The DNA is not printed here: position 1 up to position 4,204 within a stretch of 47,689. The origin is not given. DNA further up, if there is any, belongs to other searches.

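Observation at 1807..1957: Beta-prime-type double-psi beta-barrel catalytic signature: a giant single-chain RNA polymerase in a 47.6-kb phage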

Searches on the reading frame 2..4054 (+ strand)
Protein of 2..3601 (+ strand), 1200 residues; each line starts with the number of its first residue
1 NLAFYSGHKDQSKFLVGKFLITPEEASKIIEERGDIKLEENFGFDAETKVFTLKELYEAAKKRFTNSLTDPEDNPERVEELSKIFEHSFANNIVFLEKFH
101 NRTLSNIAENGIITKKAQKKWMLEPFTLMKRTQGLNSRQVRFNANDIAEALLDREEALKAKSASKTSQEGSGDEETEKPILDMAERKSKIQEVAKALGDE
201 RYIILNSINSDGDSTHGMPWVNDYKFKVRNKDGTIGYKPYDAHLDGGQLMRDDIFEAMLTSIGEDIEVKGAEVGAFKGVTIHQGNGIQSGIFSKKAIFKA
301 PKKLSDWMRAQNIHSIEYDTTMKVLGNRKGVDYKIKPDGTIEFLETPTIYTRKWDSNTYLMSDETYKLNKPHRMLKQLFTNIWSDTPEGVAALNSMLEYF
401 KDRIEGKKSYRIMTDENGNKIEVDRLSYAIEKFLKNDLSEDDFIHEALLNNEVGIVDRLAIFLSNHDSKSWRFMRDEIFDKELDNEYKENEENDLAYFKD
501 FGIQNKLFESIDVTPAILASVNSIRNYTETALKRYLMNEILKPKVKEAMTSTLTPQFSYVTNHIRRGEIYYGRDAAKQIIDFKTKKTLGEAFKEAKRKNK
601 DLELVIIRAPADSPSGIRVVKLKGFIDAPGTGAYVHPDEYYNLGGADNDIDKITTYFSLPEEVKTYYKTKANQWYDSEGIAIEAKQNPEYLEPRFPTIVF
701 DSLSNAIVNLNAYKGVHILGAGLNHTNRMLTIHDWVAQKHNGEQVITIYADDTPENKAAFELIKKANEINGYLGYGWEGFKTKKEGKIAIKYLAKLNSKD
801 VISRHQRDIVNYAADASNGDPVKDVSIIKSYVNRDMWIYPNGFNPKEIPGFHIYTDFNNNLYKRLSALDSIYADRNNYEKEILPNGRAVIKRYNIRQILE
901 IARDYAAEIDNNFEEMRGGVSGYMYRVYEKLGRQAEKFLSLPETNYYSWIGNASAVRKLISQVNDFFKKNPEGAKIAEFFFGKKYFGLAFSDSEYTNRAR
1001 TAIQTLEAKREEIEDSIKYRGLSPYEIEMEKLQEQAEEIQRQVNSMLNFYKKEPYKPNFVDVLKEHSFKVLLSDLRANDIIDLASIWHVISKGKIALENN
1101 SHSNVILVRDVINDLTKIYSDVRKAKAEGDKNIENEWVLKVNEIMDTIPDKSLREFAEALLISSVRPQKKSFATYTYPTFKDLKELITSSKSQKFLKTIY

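Call 9: search_protein_families(library=pfam, proteins=[window:2-3601:+], max_evalue=1)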
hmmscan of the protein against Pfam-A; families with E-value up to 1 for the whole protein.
window:2-3601:+ (1200 aa): 5 families
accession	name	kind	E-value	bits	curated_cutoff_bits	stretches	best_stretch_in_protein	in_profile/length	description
PF05596.16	Taeniidae_ag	-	0.036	14.3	31.9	1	957-980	4-27/55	Taeniidae antigen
PF18950.5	DUF5694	-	0.046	14.5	27.5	1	779-841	81-142/185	Family of unknown function (DUF5694)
PF01320.23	Colicin_Pyocin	-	0.12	12.9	21.2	0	51-97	8-54/82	Colicin immunity protein / pyocin immunity protein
PF23401.1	HTH_Card1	-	0.58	10.8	27.8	0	1090-1121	25-56/87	Card1 hinge domain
PF16326.10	ABC_tran_CTD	-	0.61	10.8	32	0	1002-1045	16-59/69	ABC transporter C-terminal domain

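Call 10: search_protein_families(library=phrogs, proteins=[window:2-3601:+], max_evalue=1)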
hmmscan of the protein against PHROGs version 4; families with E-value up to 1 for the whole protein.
window:2-3601:+ (1200 aa): 2 families
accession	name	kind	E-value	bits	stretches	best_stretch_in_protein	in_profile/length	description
phrog_15108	-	unknown function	0.2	12.9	0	576-601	18-43/55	-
phrog_27032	-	unknown function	0.36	12.2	1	256-345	7-90/100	-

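Call 25: search_dna_similar(query=window:455-4054:+, collection=phages, mode=protein, max_evalue=0.001, max_rows=20)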
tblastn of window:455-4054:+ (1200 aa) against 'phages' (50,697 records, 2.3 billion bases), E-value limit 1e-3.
No match.

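Call 26: search_protein_representatives(protein=window:455-4054:+)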
Query: 1200 residues. Proteins with E-value up to 0.001 (for the whole library): 106; up to 1e-10: 65; up to 1e-30: 12. The best 106 are listed.
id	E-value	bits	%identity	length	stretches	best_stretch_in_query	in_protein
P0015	2.2e-66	240.8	32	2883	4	43-588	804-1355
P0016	1.4e-51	191.8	30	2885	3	34-586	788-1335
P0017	2.1e-47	178.0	33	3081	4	326-581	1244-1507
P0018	7.1e-47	176.3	37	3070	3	286-595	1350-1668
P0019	3.0e-42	160.9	44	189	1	184-360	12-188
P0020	5.7e-41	156.7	32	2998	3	41-583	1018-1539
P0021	3.3e-40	154.2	31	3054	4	50-447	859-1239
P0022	1.1e-38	149.1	31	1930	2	71-584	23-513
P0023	2.2e-36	141.5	31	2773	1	49-679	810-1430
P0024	7.3e-33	129.9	31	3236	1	63-602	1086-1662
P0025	1.6e-32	128.7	40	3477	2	87-254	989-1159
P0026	2.1e-32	128.3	31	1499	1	53-593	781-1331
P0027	3.0e-28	114.6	30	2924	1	51-525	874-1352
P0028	1.5e-26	108.9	37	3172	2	321-525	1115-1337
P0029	2.9e-26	108.0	30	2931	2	423-534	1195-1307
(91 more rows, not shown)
